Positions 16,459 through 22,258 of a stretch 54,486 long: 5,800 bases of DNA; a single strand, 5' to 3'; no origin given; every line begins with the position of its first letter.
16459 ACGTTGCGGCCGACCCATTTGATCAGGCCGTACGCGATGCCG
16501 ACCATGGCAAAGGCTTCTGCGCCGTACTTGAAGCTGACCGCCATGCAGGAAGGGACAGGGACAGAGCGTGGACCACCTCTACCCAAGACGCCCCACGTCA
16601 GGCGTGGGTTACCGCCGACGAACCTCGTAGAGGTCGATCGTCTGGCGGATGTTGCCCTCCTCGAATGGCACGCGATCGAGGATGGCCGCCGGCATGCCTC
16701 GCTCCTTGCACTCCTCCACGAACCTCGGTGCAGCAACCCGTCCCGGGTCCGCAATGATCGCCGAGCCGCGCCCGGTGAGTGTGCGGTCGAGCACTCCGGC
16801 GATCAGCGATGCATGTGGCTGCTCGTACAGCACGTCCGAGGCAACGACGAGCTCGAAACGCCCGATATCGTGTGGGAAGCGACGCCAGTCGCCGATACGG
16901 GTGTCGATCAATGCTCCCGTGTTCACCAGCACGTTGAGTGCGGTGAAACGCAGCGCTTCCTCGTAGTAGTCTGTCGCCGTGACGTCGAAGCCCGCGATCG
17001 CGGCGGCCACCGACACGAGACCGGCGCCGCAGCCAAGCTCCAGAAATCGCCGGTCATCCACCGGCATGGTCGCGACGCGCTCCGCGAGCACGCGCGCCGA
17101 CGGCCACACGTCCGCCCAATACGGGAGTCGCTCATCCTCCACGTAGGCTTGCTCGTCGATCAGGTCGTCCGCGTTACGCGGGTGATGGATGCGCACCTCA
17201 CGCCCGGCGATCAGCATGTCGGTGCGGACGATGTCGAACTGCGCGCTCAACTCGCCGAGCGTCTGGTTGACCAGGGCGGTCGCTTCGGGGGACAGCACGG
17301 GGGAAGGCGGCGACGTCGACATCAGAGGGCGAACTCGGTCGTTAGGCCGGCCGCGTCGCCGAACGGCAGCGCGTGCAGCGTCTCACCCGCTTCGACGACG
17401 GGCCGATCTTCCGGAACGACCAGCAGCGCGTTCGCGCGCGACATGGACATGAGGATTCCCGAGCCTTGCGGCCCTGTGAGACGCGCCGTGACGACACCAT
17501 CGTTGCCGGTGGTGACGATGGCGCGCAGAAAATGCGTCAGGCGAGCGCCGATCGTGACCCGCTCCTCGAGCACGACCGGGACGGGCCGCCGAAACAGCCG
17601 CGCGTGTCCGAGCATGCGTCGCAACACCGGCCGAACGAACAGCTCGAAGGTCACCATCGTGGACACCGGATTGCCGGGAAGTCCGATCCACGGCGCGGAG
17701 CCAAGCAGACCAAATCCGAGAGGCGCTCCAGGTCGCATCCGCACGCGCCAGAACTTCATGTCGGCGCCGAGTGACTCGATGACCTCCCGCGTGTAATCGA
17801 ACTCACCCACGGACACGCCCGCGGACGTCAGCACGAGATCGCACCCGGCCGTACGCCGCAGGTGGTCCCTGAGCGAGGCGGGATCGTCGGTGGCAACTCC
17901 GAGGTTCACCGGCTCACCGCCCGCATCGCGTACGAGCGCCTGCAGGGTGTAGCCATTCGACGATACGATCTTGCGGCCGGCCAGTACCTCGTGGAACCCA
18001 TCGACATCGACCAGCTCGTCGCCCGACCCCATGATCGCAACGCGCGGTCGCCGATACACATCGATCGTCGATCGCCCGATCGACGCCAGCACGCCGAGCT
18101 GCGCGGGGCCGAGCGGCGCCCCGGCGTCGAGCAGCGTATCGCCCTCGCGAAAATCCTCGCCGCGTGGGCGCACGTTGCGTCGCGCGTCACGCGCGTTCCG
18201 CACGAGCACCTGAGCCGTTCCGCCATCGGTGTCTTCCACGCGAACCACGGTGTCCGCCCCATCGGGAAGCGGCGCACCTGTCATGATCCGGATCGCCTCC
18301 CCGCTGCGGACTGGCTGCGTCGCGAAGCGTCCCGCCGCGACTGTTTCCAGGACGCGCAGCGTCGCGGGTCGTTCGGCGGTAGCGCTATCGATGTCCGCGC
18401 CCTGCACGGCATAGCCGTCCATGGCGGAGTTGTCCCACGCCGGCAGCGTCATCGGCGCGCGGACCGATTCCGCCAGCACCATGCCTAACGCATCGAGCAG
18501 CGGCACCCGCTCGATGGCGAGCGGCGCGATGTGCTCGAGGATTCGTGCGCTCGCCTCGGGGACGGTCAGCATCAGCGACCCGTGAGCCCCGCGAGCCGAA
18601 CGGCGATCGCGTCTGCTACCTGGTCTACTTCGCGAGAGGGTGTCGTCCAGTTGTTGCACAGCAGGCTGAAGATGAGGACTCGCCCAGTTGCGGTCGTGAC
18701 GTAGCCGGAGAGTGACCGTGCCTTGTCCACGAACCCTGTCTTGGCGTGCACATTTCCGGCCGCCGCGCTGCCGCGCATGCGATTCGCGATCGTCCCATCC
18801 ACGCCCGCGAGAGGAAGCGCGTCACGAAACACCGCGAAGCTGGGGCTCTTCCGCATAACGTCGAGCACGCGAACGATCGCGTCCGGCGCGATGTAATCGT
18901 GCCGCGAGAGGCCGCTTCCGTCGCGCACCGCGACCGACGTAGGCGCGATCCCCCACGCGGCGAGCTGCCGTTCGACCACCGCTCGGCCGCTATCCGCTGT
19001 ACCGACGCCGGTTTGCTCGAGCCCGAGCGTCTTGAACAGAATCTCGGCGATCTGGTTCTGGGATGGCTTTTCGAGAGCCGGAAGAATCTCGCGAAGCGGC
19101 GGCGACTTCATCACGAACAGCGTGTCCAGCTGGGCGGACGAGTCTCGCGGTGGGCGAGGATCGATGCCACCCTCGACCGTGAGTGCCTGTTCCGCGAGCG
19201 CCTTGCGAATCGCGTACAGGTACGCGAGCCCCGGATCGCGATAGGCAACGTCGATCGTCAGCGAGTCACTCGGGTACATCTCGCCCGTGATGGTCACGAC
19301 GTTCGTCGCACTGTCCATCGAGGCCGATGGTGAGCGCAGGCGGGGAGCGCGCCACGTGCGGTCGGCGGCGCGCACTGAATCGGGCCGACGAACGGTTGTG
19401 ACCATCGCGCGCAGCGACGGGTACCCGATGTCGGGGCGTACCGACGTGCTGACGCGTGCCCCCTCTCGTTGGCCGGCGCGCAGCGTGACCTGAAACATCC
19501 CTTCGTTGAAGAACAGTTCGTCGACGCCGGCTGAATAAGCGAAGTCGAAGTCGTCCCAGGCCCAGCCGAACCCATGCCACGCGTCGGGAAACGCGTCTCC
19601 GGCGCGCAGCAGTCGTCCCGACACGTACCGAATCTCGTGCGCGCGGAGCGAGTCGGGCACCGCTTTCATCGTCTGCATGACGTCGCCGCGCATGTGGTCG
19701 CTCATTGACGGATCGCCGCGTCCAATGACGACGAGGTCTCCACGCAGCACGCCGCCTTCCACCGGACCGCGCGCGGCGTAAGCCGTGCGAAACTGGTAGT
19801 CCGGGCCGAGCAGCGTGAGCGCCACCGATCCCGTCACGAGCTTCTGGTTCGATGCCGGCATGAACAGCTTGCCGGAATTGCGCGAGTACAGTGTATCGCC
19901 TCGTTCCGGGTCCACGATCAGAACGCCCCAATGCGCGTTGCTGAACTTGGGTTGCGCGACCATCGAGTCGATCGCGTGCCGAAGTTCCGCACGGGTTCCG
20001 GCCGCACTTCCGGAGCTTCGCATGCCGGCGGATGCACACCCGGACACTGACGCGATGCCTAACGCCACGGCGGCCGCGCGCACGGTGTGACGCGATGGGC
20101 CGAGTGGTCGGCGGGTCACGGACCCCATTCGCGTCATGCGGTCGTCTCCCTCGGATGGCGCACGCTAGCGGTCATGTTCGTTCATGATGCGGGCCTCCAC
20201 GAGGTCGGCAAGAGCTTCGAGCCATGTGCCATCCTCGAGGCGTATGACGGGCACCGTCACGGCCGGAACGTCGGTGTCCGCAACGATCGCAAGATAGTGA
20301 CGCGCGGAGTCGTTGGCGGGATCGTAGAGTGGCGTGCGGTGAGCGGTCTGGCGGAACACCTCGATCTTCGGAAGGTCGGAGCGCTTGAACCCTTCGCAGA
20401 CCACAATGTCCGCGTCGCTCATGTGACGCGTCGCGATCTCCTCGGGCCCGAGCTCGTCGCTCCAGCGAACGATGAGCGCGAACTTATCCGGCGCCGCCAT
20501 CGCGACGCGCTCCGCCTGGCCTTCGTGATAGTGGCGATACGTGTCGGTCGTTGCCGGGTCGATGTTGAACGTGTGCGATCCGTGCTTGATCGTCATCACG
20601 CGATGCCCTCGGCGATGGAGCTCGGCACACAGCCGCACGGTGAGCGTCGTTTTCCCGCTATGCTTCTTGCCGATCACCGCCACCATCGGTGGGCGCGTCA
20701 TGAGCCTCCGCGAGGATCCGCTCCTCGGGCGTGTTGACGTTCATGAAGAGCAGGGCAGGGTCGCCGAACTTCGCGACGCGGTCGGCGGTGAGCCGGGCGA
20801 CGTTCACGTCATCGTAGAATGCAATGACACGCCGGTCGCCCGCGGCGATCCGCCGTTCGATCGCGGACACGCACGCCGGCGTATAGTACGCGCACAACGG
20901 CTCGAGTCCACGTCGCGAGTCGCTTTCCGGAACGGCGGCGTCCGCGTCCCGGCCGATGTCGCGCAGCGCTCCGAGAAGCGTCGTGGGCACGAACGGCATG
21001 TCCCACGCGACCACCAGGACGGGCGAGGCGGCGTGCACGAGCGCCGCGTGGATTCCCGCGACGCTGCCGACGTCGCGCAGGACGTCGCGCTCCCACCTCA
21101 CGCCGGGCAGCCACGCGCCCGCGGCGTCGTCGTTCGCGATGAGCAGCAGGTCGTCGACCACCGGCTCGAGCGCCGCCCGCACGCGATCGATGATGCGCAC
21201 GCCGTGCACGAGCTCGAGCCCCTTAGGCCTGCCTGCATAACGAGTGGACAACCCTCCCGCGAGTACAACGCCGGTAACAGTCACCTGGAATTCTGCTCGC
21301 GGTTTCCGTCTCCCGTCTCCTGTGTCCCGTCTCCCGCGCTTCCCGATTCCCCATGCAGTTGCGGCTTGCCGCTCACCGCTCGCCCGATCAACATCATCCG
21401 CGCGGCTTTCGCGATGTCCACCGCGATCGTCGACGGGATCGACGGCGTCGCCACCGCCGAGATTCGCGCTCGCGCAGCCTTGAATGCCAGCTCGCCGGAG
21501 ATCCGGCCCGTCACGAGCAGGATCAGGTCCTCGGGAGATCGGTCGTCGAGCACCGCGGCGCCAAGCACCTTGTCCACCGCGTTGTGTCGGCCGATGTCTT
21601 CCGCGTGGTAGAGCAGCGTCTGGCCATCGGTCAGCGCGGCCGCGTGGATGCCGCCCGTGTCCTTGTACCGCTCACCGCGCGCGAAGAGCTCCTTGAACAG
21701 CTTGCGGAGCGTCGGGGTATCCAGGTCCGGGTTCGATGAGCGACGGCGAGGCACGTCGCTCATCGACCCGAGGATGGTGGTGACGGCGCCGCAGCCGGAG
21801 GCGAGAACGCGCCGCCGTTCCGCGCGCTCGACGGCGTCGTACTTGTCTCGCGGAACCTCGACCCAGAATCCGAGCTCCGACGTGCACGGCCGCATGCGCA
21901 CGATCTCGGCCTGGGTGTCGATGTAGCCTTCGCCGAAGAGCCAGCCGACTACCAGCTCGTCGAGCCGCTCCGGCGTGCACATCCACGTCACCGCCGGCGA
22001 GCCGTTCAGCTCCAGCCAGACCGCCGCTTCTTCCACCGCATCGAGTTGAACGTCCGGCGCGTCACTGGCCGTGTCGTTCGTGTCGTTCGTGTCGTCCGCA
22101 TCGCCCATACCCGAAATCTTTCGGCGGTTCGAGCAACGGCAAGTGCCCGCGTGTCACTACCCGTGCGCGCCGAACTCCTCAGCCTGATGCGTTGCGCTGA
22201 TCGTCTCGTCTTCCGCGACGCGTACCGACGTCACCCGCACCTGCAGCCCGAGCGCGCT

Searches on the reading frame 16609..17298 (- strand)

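Call 50: search_protein_families(library=pfam, max_evalue=0.000001, proteins=[window:16609-17298:-])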
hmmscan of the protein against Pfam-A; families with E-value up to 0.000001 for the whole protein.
window:16609-17298:- (229 aa): 2 families
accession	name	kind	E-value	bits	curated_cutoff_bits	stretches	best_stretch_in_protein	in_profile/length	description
PF10294.15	Methyltransf_16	-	1.3e-10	41.7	21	1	64-183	21-156/174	Lysine methyltransferase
PF13649.12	Methyltransf_25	-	5.8e-07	30.6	27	0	86-159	2-76/97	Methyltransferase domain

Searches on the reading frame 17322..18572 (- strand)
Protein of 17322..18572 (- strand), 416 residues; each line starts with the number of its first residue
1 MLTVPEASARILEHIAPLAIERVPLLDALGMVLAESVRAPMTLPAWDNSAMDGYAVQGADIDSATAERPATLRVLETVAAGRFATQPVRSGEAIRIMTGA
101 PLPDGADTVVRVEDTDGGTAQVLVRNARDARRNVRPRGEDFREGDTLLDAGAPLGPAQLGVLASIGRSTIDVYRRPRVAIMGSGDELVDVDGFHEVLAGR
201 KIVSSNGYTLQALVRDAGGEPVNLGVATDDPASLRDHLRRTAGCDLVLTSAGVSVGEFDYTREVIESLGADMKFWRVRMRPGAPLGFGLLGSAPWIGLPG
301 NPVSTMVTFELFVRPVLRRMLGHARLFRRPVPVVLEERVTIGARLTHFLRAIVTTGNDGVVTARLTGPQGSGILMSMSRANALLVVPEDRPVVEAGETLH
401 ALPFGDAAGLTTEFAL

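Call 50: search_protein_families(library=pfam, max_evalue=0.000001, proteins=[window:17322-18572:-])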
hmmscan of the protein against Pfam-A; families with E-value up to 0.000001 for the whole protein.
window:17322-18572:- (416 aa): 3 families
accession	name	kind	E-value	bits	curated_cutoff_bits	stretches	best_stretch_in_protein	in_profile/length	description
PF03453.22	MoeA_N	-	5.8e-49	166.3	30.8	1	3-166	2-160/160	MoeA N-terminal region (domain I and II)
PF00994.29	MoCF_biosynth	-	1.1e-29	103.4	26.6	1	180-318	2-143/144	Probable molybdopterin binding domain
PF03454.20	MoeA_C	-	2e-15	57.2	22.1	1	333-404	2-72/72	MoeA C-terminal region (domain IV)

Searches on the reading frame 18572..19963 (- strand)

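Call 50: search_protein_families(library=pfam, max_evalue=0.000001, proteins=[window:18572-19963:-])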
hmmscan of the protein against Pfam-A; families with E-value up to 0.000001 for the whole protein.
window:18572-19963:- (463 aa): 1 family
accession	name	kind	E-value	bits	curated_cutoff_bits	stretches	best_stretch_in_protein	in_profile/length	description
PF02113.21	Peptidase_S13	-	2.4e-88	297.2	22.8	1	2-456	9-440/444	D-Ala-D-Ala carboxypeptidase 3 (S13) family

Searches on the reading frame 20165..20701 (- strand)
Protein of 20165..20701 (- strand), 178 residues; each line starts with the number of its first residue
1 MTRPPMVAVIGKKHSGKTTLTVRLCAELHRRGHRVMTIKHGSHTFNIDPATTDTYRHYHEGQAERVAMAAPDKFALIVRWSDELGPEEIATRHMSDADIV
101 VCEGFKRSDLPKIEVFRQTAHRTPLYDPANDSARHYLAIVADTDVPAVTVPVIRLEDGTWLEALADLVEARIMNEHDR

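Call 50: search_protein_families(library=pfam, max_evalue=0.000001, proteins=[window:20165-20701:-])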
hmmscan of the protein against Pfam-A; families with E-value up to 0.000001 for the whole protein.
window:20165-20701:- (178 aa): 1 family
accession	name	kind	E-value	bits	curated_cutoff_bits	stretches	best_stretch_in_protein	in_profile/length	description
PF03205.20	MobB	-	2.5e-30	105.5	26.6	1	7-140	2-131/133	Molybdopterin guanine dinucleotide synthesis protein B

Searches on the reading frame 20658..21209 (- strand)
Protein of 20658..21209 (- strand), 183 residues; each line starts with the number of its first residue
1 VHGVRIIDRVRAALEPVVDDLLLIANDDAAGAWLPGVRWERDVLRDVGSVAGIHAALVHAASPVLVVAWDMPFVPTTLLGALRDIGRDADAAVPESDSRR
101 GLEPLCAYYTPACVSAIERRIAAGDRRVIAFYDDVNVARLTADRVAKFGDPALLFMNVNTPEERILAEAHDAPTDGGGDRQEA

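Call 50: search_protein_families(library=pfam, max_evalue=0.000001, proteins=[window:20658-21209:-])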
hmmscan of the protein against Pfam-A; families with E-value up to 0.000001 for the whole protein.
window:20658-21209:- (183 aa): 1 family
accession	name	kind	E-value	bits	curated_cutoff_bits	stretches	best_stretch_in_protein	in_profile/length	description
PF12804.13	NTP_transf_3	-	7.3e-18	65.7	27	1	2-133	22-158/160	MobA-like NTP transferase domain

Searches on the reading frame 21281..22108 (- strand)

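Call 50: search_protein_families(library=pfam, max_evalue=0.000001, proteins=[window:21281-22108:-])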
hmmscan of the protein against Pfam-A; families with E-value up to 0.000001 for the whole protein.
window:21281-22108:- (275 aa): 1 family
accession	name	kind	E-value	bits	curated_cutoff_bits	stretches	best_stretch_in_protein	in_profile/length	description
PF02634.21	FdhD-NarQ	-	1.4e-55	189.1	27.2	1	25-249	1-227/237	FdhD/NarQ family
